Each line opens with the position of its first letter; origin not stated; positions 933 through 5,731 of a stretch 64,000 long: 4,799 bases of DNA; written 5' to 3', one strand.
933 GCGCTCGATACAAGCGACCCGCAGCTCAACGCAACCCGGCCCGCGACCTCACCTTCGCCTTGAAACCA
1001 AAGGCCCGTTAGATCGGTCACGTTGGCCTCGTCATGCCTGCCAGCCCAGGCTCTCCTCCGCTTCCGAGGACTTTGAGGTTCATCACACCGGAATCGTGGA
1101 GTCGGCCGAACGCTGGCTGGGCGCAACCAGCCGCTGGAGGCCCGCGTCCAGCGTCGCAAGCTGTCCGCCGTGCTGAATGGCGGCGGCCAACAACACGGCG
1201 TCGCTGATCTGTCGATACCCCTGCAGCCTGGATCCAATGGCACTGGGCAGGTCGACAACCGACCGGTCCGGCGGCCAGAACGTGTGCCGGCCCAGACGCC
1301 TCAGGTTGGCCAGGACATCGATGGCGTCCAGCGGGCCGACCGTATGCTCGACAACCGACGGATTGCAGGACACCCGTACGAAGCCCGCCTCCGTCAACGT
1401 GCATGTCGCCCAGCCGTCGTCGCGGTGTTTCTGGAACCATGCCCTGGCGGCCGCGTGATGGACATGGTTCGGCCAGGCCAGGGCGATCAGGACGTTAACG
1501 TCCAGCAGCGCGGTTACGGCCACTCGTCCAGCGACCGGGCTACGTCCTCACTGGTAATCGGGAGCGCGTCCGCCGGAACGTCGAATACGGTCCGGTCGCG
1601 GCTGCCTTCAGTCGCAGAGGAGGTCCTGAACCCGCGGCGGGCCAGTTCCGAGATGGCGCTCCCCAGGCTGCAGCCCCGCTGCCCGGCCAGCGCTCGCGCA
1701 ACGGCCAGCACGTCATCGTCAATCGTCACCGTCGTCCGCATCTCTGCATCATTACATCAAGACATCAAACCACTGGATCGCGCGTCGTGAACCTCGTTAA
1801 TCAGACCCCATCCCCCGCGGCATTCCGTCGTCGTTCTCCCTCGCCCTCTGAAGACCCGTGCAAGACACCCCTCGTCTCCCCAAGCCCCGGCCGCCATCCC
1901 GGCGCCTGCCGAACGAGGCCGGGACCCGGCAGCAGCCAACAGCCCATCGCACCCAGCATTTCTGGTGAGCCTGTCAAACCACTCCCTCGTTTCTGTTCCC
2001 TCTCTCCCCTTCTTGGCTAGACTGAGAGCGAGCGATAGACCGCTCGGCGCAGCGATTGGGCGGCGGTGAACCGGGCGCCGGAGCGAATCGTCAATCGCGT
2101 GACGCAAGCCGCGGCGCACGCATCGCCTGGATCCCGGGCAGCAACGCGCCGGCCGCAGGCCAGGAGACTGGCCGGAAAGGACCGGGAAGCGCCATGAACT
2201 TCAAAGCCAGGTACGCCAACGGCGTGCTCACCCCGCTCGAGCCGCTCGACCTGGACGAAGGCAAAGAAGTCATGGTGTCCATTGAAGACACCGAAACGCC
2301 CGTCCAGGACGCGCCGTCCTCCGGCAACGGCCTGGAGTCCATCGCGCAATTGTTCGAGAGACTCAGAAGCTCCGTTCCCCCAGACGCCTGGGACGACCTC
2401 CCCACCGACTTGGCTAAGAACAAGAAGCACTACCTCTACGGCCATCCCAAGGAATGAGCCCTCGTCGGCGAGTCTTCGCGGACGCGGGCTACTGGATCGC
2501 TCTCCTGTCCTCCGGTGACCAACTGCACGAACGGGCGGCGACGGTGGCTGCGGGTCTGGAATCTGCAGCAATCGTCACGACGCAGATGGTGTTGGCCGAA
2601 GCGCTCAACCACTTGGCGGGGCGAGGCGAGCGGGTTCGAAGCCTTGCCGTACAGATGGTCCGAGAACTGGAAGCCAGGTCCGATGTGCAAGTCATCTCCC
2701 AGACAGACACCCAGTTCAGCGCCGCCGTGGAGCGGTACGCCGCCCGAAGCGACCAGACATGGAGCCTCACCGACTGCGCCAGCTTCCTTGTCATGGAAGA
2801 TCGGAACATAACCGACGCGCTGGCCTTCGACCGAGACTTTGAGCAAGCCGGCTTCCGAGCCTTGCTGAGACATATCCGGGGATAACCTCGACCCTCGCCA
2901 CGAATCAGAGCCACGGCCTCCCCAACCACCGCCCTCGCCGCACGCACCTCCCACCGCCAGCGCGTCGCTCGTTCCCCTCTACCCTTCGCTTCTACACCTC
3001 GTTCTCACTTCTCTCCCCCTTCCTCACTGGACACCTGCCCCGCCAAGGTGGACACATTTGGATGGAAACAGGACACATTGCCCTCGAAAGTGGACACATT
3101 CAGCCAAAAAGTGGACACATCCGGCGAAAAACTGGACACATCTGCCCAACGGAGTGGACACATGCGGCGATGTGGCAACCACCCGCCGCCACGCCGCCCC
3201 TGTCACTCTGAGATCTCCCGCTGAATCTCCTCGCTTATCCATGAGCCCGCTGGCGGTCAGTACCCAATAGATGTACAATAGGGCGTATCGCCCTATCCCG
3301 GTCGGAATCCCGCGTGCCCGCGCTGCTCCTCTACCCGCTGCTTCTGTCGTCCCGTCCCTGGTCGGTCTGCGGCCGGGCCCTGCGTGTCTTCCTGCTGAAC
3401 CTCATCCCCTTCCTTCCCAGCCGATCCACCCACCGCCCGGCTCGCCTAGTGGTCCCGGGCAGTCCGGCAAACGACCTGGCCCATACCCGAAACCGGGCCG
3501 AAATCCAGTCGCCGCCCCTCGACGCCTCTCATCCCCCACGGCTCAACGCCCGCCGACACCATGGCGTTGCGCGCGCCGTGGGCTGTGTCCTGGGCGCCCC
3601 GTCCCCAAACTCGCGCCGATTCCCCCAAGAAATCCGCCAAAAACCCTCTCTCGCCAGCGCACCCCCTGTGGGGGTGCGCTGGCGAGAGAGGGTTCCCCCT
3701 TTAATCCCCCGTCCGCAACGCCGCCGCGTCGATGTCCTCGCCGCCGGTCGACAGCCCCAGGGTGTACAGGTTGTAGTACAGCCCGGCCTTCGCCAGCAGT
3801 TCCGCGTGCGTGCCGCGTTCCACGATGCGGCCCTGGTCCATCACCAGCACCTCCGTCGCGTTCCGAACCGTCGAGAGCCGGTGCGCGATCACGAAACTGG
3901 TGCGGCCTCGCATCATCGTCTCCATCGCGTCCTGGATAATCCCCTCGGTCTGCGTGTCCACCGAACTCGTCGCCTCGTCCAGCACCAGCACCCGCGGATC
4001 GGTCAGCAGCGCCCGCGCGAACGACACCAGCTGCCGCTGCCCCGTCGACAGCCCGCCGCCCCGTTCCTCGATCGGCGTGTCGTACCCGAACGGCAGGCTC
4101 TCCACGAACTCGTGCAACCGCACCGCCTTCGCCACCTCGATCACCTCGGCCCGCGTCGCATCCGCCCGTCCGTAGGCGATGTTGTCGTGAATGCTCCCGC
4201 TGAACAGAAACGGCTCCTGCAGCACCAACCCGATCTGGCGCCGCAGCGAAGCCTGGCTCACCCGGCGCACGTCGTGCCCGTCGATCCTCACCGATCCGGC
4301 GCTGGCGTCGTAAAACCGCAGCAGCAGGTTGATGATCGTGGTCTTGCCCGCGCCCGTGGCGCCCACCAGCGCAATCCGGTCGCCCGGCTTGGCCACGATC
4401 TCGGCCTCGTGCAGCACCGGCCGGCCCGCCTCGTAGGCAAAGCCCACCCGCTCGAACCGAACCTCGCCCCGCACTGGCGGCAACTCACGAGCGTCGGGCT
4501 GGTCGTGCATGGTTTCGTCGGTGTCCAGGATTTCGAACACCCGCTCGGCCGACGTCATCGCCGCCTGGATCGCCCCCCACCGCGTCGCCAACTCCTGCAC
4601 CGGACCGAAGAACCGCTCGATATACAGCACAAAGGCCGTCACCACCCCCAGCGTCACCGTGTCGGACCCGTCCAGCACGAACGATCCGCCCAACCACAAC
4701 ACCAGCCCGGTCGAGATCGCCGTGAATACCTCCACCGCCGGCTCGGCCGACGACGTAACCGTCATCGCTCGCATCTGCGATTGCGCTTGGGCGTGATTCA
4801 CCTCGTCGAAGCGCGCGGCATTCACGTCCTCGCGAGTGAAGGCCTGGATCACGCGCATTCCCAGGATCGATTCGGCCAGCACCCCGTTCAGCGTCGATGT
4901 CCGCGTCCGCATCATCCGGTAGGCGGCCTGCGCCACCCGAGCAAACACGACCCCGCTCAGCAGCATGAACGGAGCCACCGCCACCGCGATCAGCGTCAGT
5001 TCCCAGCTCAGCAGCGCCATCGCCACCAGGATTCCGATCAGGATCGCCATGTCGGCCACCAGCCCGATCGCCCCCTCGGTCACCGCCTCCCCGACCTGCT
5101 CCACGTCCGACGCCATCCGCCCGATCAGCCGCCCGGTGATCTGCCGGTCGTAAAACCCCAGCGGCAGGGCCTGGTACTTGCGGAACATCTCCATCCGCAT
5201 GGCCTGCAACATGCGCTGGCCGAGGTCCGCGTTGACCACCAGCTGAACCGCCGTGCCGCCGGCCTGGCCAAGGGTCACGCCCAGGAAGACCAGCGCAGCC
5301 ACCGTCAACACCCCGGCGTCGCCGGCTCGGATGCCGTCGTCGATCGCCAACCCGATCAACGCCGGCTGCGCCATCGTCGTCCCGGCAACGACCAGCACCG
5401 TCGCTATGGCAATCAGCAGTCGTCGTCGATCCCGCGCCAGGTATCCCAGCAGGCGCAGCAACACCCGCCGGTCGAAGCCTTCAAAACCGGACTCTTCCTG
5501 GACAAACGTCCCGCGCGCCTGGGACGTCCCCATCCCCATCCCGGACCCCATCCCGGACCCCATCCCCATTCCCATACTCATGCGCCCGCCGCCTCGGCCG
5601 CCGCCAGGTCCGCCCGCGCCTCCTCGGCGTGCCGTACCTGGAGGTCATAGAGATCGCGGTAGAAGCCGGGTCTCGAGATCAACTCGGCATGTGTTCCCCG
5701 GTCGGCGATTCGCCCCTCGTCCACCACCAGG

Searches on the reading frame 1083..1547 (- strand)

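Call 40: search_protein_families(library=pfam, proteins=[window:1083-1547:-], max_evalue=0.01)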
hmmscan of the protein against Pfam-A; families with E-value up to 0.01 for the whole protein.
window:1083-1547:- (154 aa): 1 family
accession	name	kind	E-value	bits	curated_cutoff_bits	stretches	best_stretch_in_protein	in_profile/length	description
PF01850.27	PIN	-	5.5e-12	46.8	23.6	1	14-140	2-117/120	PIN domain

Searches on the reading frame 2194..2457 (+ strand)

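Call 97: search_protein_families(library=pfam, proteins=[window:2194-2457:+], max_evalue=0.01)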
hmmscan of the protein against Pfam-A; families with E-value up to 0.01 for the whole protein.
window:2194-2457:+ (87 aa): 1 family
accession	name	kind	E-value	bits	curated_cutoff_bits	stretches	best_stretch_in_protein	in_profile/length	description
PF01954.22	AF2212-like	-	3.2e-09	37.5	21.6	1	4-33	6-35/59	AF2212-like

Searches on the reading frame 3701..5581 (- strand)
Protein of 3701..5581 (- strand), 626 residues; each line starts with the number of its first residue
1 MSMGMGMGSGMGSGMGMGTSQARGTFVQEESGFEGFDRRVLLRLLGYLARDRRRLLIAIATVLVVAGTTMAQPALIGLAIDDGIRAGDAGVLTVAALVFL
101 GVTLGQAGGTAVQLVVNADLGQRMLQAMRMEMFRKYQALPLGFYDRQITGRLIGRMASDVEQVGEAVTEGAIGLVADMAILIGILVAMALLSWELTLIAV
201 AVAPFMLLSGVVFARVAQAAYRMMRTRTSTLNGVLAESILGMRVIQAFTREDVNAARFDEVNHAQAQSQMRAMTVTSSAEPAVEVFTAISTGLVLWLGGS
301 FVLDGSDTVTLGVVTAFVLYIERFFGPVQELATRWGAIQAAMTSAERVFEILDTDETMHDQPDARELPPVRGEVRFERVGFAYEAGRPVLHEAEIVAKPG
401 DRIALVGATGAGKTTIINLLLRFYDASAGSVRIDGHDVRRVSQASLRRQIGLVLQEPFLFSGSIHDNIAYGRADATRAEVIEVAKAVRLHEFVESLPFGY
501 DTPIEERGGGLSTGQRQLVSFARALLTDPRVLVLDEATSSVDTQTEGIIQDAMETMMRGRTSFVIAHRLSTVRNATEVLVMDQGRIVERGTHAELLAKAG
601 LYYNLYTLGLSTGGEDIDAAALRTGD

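Call 7: search_protein_families(library=pfam, proteins=[window:3701-5581:-], max_evalue=0.01)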
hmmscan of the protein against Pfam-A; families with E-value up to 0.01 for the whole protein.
window:3701-5581:- (626 aa): 6 families
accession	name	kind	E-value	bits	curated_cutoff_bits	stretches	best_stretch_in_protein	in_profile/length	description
PF00664.28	ABC_membrane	-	4.8e-47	161.4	28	1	55-328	1-274/274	ABC transporter transmembrane region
PF00005.33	ABC_tran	-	1.1e-29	104.2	25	1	394-539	5-137/137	ABC transporter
PF13401.12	AAA_22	-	4.4e-05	24.2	27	1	403-537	8-93/130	AAA domain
PF06414.18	Zeta_toxin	-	0.0014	18.6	22.3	1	404-440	20-56/199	Zeta toxin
PF13604.12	AAA_30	-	0.0022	18.2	27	0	397-550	15-110/191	AAA domain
PF02463.25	SMC_N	-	0.0057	16.5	40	0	427-581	107-211/220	RecF/RecN/SMC N terminal domain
